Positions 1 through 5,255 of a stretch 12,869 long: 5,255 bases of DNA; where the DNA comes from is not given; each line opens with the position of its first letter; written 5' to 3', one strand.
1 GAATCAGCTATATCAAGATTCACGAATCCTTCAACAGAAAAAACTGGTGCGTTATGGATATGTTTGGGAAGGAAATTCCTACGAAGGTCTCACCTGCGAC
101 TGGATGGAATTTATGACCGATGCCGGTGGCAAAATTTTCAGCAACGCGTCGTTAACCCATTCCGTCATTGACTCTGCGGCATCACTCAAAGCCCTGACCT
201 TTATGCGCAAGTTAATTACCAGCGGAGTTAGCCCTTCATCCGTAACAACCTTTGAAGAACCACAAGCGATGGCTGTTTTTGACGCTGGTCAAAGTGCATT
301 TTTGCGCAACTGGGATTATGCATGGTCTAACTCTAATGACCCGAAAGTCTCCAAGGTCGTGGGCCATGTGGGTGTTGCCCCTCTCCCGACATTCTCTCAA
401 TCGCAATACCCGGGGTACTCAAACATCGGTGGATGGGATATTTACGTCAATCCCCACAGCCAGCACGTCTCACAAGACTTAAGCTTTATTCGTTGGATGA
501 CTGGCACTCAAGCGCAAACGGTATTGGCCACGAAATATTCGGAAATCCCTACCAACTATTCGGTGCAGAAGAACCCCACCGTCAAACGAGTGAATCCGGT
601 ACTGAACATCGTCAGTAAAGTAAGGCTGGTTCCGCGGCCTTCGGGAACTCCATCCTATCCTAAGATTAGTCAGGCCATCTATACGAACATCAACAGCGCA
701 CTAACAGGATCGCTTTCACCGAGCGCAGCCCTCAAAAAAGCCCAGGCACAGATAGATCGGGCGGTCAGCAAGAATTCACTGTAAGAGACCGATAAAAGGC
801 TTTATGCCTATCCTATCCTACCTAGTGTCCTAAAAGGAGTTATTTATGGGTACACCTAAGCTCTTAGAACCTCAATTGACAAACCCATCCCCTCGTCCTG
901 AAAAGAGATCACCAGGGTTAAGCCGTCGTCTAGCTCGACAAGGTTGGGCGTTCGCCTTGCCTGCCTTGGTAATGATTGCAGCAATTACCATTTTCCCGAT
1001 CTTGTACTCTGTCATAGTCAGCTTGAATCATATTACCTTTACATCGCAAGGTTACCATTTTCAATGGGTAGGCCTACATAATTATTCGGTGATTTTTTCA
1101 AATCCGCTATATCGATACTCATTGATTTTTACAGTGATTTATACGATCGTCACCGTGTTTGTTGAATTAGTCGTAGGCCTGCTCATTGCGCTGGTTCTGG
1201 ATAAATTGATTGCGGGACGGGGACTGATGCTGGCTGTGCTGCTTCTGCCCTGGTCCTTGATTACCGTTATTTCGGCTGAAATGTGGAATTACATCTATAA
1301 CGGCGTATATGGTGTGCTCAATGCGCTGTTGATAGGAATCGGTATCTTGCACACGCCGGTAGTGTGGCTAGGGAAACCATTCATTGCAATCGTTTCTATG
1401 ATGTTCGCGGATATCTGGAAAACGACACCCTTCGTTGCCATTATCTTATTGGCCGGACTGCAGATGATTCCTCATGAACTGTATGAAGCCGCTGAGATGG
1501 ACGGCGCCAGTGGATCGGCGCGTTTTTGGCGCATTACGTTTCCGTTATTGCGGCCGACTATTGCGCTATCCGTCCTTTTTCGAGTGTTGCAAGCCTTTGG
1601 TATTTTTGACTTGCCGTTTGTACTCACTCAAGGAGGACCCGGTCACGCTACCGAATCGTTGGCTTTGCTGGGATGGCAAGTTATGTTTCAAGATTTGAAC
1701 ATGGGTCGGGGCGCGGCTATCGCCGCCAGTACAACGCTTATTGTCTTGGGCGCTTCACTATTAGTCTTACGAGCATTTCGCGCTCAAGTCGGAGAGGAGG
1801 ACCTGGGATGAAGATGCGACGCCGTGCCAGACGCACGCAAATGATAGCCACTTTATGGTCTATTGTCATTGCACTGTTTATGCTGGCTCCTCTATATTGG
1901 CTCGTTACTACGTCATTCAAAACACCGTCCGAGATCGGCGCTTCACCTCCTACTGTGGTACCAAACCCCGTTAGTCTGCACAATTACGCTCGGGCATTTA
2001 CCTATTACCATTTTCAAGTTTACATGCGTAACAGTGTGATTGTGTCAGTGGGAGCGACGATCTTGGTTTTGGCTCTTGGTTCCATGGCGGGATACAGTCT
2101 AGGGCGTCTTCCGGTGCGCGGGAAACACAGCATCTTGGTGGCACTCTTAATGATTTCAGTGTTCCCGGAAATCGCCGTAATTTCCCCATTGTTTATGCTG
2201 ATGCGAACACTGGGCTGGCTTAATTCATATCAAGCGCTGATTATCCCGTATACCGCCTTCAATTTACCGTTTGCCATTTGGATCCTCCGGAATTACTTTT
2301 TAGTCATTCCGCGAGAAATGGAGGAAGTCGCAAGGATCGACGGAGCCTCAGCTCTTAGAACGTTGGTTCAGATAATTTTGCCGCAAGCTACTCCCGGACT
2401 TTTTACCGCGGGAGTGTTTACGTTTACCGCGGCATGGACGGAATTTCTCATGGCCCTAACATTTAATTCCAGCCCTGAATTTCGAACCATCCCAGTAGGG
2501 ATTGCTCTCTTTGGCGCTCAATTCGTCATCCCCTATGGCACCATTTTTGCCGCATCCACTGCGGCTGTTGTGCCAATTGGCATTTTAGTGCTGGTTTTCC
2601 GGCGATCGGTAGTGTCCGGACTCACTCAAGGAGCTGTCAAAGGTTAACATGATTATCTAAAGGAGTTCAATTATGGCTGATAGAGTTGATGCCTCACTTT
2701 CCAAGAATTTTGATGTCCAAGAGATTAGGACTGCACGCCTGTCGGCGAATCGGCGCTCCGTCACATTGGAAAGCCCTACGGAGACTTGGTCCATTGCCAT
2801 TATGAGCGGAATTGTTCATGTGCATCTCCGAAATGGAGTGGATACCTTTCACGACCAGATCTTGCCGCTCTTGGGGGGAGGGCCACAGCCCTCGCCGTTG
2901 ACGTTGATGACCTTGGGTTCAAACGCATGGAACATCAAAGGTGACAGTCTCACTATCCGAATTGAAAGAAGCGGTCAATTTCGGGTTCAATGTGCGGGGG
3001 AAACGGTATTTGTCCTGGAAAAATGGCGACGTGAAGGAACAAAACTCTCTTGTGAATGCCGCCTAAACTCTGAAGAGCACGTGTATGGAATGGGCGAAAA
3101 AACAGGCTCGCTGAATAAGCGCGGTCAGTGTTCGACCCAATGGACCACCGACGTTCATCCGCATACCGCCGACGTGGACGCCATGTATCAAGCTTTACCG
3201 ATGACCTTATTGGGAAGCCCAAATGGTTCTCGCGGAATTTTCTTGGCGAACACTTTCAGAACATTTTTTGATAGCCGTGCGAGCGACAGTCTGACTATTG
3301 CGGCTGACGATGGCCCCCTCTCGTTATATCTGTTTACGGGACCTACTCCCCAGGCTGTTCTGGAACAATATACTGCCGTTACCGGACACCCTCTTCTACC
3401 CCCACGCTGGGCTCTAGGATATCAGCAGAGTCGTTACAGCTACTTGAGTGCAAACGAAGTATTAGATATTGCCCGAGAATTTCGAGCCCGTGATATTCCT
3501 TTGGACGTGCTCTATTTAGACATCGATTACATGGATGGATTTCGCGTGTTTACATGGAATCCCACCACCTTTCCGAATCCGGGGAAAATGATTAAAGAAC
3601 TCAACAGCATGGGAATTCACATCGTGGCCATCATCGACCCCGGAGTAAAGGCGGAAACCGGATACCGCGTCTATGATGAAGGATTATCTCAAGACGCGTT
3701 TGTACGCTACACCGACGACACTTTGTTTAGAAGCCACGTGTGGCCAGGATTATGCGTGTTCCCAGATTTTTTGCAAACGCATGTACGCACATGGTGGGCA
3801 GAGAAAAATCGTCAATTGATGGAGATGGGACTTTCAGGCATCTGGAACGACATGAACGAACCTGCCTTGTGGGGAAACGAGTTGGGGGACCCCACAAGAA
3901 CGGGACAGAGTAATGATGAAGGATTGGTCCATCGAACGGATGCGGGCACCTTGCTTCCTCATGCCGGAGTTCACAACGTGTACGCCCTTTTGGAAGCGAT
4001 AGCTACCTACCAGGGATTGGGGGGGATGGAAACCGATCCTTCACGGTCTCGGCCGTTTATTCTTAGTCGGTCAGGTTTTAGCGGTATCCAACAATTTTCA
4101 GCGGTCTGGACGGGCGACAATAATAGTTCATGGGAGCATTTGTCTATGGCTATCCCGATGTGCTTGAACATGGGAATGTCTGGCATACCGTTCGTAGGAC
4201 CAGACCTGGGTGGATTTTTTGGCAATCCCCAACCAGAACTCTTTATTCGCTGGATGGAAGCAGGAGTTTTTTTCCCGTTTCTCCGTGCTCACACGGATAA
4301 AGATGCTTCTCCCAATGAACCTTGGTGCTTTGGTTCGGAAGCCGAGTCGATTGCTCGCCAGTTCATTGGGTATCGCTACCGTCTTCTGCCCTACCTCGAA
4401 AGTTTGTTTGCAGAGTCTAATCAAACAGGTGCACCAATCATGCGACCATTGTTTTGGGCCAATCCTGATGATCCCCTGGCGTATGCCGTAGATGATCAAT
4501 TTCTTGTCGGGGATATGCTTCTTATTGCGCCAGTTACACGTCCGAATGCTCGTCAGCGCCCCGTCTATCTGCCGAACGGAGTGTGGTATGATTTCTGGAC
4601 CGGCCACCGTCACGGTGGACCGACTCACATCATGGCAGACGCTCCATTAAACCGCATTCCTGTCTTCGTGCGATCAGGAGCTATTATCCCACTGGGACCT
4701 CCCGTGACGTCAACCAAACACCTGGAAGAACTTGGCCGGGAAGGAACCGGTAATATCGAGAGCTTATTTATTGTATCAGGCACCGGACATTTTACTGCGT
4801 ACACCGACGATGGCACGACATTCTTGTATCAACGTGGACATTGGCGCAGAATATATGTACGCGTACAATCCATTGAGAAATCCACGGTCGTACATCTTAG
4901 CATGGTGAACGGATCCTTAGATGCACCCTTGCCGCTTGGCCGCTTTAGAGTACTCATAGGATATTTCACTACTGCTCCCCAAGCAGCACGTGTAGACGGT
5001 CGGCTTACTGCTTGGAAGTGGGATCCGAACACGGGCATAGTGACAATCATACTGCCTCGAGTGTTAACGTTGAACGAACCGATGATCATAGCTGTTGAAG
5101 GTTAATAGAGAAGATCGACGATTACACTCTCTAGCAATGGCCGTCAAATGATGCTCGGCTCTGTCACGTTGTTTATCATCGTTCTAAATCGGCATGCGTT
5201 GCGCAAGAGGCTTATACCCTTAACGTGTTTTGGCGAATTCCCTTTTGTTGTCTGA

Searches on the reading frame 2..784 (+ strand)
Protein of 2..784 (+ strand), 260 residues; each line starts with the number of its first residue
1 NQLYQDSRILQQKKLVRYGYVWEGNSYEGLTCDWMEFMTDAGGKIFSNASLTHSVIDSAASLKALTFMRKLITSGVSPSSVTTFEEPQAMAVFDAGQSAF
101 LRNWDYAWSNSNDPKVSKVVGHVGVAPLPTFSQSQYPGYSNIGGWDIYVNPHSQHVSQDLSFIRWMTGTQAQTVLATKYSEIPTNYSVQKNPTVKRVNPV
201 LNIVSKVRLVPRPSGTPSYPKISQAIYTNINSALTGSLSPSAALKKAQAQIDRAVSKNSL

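Call 9: search_protein_families(library=pfam, proteins=[window:2-784:+], max_evalue=0.01)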
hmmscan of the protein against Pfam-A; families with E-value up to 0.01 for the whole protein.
window:2-784:+ (260 aa): 2 families
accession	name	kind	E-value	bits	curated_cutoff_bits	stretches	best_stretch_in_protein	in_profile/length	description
PF01547.30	SBP_bac_1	-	3.1e-12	47.6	26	1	12-172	143-306/307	Bacterial extracellular solute-binding protein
PF13416.11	SBP_bac_8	-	2.9e-11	44.1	27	1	33-196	134-273/279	Bacterial extracellular solute-binding protein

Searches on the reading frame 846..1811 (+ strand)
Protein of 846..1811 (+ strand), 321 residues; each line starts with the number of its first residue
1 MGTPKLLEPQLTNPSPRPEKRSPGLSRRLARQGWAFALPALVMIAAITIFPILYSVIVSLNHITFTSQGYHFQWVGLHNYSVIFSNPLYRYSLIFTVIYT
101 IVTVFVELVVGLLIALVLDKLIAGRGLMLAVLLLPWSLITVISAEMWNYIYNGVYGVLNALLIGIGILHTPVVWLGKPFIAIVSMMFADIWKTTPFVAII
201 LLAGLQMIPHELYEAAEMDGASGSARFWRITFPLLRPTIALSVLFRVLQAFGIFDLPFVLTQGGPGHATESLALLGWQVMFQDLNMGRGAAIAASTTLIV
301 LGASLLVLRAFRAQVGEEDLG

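Call 9: search_protein_families(library=pfam, proteins=[window:846-1811:+], max_evalue=0.01)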
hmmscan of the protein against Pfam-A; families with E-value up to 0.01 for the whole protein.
window:846-1811:+ (321 aa): 1 family
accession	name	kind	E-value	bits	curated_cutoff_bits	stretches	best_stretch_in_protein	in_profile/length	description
PF00528.27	BPD_transp_1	-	1.2e-09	38.7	26.4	1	93-308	19-174/184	Binding-protein-dependent transport system inner membrane component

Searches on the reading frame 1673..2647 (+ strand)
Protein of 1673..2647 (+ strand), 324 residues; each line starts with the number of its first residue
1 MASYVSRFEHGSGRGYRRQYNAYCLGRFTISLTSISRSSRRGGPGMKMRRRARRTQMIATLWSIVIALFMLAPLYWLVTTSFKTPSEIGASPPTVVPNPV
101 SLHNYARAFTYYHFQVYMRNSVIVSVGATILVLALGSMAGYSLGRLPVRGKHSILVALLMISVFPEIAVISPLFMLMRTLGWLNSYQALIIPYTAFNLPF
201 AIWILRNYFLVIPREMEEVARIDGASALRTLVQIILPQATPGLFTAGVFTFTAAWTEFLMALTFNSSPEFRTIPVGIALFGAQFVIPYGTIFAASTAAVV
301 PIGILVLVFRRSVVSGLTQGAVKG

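Call 9: search_protein_families(library=pfam, proteins=[window:1673-2647:+], max_evalue=0.01)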
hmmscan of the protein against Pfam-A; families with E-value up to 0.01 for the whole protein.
window:1673-2647:+ (324 aa): 1 family
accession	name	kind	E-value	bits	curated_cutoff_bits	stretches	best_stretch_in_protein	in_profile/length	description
PF00528.27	BPD_transp_1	-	2.1e-16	60.6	26.4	1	136-313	1-178/184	Binding-protein-dependent transport system inner membrane component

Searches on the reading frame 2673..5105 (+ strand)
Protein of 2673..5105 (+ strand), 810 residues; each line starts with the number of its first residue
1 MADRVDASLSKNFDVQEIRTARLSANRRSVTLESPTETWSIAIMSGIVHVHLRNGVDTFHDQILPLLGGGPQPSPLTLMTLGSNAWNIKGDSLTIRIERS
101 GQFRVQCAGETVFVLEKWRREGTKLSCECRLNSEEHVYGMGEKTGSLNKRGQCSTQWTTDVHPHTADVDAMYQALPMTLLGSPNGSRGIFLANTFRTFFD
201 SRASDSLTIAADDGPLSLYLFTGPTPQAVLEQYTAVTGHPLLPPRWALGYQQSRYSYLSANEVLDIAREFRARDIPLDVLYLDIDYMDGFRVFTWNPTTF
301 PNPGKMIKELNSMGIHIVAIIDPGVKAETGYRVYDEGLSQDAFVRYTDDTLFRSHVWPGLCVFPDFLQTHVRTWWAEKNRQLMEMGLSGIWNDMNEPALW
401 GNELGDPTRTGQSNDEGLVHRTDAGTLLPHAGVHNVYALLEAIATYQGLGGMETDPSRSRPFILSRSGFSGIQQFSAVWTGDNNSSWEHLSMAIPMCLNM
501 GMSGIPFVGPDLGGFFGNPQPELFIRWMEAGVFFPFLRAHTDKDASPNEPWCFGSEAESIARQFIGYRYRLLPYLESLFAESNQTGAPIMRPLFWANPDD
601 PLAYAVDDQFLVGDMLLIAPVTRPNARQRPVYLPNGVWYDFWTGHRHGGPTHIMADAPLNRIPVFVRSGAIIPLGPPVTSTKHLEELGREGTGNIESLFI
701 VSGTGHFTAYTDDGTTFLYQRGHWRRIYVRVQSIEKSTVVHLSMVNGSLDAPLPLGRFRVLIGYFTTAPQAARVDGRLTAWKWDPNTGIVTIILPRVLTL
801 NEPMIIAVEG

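Call 9: search_protein_families(library=pfam, proteins=[window:2673-5105:+], max_evalue=0.01)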
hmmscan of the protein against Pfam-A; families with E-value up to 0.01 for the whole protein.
window:2673-5105:+ (810 aa): 4 families
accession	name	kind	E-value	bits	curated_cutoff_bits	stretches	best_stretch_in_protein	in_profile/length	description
PF01055.32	Glyco_hydro_31_2nd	-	2.7e-118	395.5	23.5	1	240-576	1-326/328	Glycosyl hydrolases family 31 TIM-barrel domain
PF21365.3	Glyco_hydro_31_3rd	-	3.2e-30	104.9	24.4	1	586-672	1-87/87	Glycosyl hydrolase family 31 C-terminal domain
PF13802.12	Gal_mutarotas_2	-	3.1e-20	73.7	27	1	86-200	60-184/184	Glycosyl hydrolase 31 N-terminal galactose mutarotase-like domain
PF17137.9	DUF5110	-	3.6e-08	33.8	27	1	701-751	7-57/71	Domain of unknown function (DUF5110)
